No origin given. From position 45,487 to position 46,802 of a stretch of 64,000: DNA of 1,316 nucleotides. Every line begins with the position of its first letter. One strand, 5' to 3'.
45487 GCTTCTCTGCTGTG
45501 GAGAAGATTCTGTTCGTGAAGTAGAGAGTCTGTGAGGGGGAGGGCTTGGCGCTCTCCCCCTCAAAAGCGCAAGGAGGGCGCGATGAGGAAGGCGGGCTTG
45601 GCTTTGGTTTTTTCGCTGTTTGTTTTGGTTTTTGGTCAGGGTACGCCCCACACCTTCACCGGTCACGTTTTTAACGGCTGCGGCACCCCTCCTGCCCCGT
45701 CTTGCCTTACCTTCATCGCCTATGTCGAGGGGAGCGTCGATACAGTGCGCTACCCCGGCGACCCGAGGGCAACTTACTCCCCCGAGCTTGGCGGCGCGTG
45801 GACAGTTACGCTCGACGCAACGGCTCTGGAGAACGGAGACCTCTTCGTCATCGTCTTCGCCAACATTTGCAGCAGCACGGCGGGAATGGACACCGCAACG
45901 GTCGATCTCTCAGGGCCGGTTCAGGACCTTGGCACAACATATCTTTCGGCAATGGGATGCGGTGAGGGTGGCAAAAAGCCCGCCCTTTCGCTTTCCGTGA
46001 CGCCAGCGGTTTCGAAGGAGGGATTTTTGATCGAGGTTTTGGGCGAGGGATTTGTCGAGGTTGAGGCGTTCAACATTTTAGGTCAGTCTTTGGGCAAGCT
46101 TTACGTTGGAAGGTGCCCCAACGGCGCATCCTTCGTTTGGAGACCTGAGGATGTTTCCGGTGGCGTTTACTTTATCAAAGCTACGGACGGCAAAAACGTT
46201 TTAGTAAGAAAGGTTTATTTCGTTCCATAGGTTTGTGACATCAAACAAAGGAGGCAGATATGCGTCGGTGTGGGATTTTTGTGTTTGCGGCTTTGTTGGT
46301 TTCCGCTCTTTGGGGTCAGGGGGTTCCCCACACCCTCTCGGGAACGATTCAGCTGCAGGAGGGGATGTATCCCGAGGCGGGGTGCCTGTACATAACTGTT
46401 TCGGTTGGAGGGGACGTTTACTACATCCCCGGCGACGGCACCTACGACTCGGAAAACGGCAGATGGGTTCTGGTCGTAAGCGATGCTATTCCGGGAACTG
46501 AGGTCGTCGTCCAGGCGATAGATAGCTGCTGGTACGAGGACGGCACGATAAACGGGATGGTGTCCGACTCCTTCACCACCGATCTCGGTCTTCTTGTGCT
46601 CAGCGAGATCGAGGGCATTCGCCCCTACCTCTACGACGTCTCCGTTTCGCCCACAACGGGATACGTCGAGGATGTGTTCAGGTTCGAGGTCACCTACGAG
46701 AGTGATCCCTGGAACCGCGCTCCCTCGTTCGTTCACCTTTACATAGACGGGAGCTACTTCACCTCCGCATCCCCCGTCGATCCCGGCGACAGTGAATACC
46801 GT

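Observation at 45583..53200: Unnamed ~100-aa N-terminal module (mature N-terminus QG-x-PH-[ST]-[FLI]-x-G...C...V) shared by three consecutive genes, one of which is only module+CTD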

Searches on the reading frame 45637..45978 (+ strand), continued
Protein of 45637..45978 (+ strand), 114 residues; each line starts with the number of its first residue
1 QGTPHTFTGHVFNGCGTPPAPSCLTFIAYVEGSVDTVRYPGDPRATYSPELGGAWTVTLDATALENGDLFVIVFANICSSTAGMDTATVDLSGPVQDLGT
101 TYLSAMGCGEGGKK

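Call 77: find_encoding_contigs(protein=P0044, flank=10000, max_places=3)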
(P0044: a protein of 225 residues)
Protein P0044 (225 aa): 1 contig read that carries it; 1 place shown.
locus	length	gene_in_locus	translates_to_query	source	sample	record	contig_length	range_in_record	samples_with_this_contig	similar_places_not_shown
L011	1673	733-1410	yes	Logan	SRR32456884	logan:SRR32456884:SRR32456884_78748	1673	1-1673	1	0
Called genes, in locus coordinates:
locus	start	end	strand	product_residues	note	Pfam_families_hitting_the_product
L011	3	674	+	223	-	?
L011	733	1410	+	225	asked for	PF18962:Por_Secre_tail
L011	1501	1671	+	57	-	?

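Call 78: find_encoding_contigs(protein=P0017, flank=10000, max_places=3)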
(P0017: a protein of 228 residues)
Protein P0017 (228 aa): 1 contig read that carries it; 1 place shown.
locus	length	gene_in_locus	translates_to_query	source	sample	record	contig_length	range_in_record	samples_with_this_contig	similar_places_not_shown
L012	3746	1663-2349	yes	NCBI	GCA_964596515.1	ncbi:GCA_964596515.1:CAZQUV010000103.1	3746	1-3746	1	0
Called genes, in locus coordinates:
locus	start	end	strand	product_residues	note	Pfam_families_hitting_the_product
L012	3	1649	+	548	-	?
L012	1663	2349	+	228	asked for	PF18962:Por_Secre_tail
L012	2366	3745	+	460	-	?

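Call 79: find_encoding_contigs(protein=P0015, flank=10000, max_places=3)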
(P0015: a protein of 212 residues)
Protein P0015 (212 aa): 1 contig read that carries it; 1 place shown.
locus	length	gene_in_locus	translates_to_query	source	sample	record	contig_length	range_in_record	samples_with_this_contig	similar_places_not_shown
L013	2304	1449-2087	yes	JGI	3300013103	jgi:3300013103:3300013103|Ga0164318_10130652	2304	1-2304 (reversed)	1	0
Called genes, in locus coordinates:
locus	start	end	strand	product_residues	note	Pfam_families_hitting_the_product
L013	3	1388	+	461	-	?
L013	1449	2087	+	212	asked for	-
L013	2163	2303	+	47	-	?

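Call 93: list_cluster_members(proteins=[P0001, P0003, P0007, P0009, P0017, P0002, P0019, P0045, P0032, P0058])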
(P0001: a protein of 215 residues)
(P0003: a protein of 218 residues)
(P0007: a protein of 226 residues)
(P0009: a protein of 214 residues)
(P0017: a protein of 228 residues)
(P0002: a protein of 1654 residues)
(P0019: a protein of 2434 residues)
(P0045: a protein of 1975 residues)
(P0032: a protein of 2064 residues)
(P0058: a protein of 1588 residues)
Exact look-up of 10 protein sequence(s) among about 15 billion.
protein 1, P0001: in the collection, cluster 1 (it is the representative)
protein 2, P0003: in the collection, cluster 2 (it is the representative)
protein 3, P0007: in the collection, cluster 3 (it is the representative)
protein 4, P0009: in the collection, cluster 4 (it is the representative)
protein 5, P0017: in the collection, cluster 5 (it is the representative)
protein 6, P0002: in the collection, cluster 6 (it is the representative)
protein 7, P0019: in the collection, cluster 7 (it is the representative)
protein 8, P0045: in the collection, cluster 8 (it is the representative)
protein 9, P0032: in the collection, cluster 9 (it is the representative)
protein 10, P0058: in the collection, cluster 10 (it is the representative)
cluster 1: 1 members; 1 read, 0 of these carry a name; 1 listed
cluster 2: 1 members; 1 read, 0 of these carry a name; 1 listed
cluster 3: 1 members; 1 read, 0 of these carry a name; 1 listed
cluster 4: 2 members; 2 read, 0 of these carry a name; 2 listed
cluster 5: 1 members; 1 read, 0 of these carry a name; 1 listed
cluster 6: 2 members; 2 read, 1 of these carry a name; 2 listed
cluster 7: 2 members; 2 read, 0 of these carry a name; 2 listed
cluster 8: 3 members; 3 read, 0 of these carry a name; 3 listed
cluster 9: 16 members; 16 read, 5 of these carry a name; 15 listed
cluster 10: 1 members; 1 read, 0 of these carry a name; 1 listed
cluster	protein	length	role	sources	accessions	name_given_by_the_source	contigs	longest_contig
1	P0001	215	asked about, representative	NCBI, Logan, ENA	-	-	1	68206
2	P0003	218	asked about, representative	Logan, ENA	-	-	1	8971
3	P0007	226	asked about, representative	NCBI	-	-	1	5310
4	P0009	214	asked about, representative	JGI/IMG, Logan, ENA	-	-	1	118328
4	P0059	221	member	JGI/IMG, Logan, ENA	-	-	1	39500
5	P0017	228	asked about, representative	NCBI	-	-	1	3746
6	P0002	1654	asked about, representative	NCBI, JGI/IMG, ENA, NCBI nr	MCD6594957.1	hypothetical protein J7L68_04695 [bacterium] | hypothetical protein [bacterium]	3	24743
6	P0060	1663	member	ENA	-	-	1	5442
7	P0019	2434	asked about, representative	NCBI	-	-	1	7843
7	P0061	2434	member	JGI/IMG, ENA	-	-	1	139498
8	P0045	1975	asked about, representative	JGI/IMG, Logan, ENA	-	-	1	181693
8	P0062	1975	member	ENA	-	-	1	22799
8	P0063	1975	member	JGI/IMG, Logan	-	-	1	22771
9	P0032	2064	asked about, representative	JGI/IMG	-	-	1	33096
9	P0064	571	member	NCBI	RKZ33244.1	hypothetical protein DRQ19_03080, partial [bacterium]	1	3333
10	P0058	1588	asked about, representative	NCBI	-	-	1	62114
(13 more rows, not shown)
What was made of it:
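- Database names are 'hypothetical protein': call 93.
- Tried and rejected: One distant family member is labelled candidate division Zixibacteria (call 93).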

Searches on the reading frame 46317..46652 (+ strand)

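Call 9: search_protein_families(library=pfam, proteins=[window:46317-46652:+], max_evalue=10)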
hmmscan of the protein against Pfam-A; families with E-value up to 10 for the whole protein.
seq(112 aa): 2 families
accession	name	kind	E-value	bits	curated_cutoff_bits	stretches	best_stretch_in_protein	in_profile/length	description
PF07203.16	DUF1412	-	0.097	13.3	25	1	67-86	8-27/53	Protein of unknown function (DUF1412)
PF23746.1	Gp41_Mu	-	0.21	12.1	27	1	45-83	38-72/107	Tail assembly protein gp41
